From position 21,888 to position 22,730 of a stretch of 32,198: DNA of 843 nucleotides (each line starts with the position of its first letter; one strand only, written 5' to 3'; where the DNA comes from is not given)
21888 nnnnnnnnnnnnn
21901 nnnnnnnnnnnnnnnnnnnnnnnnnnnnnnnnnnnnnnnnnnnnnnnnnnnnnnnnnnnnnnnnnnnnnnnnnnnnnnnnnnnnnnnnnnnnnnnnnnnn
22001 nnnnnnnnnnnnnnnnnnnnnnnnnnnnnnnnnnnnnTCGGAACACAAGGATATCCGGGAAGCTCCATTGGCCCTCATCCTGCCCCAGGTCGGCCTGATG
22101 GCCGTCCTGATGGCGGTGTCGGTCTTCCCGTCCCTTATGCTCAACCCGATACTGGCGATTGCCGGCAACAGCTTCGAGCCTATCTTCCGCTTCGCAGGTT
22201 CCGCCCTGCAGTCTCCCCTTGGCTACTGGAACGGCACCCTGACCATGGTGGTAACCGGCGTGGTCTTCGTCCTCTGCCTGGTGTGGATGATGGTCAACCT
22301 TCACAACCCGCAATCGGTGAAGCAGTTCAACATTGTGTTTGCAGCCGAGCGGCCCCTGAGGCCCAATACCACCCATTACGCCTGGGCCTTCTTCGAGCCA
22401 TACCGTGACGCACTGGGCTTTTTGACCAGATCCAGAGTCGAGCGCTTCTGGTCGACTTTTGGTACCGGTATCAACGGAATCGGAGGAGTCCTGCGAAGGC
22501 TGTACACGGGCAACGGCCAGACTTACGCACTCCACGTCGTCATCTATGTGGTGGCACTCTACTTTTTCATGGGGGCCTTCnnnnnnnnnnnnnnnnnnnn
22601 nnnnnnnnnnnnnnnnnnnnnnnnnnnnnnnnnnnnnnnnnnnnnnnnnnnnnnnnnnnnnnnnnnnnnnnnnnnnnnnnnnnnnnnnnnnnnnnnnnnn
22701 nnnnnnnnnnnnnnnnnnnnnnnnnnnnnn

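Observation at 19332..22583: Two antiporter-like pump subunits fused into one 1083-aa polypeptide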

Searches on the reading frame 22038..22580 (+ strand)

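Call 5: search_protein_families(library=pfam, proteins=[window:22038-22580:+], max_evalue=1)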
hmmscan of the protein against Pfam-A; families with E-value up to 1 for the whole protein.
window:22038-22580:+ (181 aa): 3 families
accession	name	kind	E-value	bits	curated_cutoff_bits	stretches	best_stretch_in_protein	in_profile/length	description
PF11660.13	DUF3262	-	0.11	13.2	27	1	55-85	7-37/76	Protein of unknown function (DUF3262)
PF10939.13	DUF2631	-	0.31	11.3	25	1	69-103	32-66/66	Protein of unknown function (DUF2631)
PF20556.3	DUF6768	-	0.46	10.6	27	1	50-95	29-72/123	Family of unknown function (DUF6768)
